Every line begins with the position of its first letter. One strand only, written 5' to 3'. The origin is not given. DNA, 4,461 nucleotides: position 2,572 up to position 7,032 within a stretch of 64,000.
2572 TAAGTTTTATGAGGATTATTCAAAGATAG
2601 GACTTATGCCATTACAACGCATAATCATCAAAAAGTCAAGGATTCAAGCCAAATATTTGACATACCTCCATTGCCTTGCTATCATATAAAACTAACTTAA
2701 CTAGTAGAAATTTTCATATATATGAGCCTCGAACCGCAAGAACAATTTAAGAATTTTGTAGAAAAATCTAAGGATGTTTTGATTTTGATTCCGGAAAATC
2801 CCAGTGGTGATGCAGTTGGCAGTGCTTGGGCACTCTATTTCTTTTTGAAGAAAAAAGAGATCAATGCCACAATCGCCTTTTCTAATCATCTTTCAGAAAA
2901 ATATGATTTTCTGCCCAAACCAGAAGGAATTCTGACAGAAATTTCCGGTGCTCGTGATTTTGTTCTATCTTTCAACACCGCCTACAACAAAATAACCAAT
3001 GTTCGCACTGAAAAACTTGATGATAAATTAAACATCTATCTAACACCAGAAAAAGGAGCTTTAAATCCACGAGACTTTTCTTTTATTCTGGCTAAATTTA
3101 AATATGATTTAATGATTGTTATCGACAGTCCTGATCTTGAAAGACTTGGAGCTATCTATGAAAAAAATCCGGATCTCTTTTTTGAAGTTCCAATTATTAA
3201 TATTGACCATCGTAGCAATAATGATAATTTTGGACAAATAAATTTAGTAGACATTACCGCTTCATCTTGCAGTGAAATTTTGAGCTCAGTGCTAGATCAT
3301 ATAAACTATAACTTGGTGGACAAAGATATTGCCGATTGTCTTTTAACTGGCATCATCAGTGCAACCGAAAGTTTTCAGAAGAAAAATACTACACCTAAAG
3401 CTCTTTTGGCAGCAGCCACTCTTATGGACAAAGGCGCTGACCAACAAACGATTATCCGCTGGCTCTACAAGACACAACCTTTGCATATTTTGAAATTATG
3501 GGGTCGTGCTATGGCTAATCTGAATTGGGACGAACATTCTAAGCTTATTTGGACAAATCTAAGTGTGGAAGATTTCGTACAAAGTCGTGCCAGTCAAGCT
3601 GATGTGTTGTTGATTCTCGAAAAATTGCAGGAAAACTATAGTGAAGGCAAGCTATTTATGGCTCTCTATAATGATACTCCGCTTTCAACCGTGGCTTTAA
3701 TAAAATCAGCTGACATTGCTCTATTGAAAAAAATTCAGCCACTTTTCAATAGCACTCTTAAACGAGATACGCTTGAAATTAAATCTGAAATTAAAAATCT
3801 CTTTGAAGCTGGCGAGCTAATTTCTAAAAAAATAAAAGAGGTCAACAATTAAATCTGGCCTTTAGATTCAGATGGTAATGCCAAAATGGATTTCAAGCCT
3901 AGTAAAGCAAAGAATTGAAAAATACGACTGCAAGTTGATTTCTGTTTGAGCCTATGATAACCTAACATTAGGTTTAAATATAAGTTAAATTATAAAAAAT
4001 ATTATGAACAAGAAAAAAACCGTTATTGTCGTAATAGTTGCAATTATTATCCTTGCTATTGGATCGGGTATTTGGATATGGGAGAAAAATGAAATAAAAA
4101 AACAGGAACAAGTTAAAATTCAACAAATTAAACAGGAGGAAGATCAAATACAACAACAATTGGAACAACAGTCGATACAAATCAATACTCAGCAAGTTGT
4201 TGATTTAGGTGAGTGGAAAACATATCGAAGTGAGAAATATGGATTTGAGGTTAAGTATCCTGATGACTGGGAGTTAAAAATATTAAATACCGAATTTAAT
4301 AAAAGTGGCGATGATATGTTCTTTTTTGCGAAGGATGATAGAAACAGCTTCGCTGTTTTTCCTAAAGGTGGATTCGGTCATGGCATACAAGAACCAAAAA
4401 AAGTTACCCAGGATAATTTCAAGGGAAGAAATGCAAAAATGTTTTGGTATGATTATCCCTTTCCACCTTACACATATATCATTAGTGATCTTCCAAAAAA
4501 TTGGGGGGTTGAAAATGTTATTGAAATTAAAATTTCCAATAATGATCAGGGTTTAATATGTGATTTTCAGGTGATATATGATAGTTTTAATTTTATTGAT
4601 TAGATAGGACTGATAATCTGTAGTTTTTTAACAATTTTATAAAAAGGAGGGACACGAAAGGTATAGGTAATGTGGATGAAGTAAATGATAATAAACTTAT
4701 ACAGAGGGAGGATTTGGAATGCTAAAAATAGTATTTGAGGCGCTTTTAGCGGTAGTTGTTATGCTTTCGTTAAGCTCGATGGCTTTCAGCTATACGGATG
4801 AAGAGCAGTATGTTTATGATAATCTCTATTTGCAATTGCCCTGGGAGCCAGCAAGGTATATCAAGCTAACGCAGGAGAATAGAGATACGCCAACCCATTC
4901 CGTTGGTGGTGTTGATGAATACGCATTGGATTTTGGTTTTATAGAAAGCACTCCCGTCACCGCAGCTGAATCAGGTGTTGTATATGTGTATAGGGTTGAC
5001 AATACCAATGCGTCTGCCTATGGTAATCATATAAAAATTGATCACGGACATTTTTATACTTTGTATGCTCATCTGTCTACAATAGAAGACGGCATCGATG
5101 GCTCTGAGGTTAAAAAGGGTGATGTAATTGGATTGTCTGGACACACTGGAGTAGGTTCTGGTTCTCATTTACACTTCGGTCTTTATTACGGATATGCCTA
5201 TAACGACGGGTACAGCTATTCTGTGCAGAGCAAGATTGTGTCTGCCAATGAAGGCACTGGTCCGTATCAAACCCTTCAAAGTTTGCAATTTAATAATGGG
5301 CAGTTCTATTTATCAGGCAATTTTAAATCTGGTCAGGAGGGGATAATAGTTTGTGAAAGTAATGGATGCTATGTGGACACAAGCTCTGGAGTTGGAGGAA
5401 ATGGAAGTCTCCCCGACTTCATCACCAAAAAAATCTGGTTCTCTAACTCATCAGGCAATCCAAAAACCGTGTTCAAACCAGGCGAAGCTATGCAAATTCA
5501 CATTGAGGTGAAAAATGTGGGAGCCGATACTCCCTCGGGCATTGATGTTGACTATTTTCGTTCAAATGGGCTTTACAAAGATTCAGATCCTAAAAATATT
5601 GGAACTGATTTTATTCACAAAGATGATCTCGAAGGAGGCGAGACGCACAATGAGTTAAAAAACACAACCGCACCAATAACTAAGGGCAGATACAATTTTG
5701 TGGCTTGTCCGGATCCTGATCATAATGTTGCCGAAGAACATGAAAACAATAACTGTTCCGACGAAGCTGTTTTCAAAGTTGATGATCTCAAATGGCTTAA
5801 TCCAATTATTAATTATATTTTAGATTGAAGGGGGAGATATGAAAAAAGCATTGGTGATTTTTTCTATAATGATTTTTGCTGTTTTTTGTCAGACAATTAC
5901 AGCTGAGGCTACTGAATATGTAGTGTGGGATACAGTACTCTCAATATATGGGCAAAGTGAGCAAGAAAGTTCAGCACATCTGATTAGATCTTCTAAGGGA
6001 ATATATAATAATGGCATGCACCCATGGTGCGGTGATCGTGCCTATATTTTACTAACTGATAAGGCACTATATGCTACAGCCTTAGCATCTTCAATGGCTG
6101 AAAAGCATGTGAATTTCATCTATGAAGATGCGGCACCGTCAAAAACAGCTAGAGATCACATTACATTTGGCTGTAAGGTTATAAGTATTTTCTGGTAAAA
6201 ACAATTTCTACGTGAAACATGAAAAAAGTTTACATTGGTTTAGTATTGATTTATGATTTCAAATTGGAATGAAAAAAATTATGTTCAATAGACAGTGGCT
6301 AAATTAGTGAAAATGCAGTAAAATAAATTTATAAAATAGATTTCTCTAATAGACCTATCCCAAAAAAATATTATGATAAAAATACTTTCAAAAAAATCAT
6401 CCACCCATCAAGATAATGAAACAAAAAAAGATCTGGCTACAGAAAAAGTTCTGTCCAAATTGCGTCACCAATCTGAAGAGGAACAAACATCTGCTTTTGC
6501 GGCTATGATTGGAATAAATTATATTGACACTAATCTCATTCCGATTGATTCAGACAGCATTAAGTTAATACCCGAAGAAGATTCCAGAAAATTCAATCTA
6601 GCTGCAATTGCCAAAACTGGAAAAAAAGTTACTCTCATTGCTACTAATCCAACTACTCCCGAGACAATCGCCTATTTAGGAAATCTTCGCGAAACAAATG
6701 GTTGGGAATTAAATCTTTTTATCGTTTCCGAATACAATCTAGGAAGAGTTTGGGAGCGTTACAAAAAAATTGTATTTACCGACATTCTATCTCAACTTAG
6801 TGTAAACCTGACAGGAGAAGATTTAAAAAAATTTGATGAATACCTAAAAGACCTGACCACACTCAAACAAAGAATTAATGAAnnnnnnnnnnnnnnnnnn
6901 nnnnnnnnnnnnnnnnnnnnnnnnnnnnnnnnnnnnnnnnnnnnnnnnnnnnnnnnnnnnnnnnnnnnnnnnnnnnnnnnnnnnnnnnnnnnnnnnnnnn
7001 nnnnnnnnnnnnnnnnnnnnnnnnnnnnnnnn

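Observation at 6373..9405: Tandem-fused double PilB/GspE secretion ATPase (pseudo-dimer in one chain)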

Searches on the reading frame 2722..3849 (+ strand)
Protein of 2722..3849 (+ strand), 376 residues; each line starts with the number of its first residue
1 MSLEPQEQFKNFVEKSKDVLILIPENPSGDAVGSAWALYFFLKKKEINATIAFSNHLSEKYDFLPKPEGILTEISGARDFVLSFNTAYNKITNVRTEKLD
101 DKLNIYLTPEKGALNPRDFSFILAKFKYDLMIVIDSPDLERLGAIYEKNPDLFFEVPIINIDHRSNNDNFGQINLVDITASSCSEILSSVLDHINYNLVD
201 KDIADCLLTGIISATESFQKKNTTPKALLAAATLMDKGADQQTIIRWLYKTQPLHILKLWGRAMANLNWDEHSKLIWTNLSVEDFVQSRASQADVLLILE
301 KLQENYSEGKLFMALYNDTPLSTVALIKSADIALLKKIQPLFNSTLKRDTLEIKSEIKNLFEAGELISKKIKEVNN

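Call 69: search_protein_families(library=ncbifam, proteins=[window:2722-3849:+], max_evalue=0.001)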
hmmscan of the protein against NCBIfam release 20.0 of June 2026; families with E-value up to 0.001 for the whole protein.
window:2722-3849:+ (376 aa): 1 family
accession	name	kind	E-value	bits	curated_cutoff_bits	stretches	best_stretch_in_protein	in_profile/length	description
NF053633.1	OlncasPapPhNrnA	equivalog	5.2e-10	38.7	350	1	129-283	80-229/317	bifunctional oligoribonuclease/PAP phosphatase NrnA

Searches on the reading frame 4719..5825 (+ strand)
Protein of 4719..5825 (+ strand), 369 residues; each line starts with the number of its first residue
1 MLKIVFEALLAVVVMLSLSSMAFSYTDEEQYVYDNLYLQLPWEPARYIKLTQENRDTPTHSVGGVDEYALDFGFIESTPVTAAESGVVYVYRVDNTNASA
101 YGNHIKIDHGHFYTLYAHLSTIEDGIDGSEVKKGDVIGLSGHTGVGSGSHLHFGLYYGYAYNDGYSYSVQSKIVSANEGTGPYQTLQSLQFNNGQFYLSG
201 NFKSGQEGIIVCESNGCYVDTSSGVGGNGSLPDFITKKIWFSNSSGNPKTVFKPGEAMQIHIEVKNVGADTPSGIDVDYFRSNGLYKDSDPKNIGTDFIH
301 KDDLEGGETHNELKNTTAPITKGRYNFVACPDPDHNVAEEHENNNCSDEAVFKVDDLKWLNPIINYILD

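Call 69: search_protein_families(library=ncbifam, proteins=[window:4719-5825:+], max_evalue=0.001)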
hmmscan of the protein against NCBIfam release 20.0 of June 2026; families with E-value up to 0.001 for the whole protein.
window:4719-5825:+ (369 aa): 10 families
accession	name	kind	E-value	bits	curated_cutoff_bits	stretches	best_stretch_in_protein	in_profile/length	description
NF052530.1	Heli_ShapePgp3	exception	1.3e-13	50.7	300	1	76-156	176-252/270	peptidoglycan metallopeptidase Pgp3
NF008652.0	PRK11649.1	equivalog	1.6e-11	43.6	341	1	70-156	316-398/439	murein DD-endopeptidase MepM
NF052336.1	PdgHdaseHSB100310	equivalog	1.4e-10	41.1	500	1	48-155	43-141/316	peptidoglycan hydrolase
NF053825.1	PdgNdpepShyA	equivalog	5.5e-10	38.5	700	1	70-155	299-380/425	peptidoglycan DD-endopeptidase ShyA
NF052529.1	PG_M23_Pgp6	exception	4.6e-09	35.4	600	1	70-156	338-420/452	peptidoglycan metallopeptidase Pgp6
NF050804.1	CellDivDipMCaul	equivalog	2.7e-07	29.8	900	1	76-159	537-617/634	cell division endopeptidase DipM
NF053824.1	PdgNdpepShyC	equivalog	7.5e-06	25.1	700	1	74-154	303-379/429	peptidoglycan DD-endopeptidase ShyC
NF040883.1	amid_act_ActS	equivalog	4.6e-05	22.8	375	1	76-158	145-223/242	amidase activator ActS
NF053738.1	S2SprSpoIIQBc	equivalog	6.5e-05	22.7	250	1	79-154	136-209/232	stage II sporulation protein SpoIIQ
NF041208.1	celldiv_DipM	equivalog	0.0002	20.7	740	1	70-154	322-403/419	cell division endopeptidase DipM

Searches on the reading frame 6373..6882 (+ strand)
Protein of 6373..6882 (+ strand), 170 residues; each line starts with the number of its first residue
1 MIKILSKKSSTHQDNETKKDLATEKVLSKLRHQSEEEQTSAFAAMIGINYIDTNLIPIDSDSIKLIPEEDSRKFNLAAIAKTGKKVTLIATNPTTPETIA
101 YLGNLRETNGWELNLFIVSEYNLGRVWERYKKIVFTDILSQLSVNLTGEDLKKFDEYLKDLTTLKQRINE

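Call 31: search_protein_families(library=pfam, proteins=[window:6373-6882:+], max_evalue=0.01)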
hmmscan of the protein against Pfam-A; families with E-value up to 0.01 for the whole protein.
window:6373-6882:+ (170 aa): 1 family
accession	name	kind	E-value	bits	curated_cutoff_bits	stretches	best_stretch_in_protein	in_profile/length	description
PF05157.20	MshEN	-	0.00058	20.2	23.1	1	47-130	2-83/90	MshEN domain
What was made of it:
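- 6373..6822 (+): N1D: single MshEN/T2SSE_N-like N-terminal domain (aa 1-150). Pfam MshEN at 20.2 bits, below the 23.1-bit cut-off (call 31).
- On PilB/GspE extension-type subfamily: Pfam MshEN scores 20.2 bits, below the 23.1-bit cut-off (call 31).
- Checked: Its Pfam MshEN/T2SSE_N score is 20.2 bits, below the 23.1-bit cut-off (call 31).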
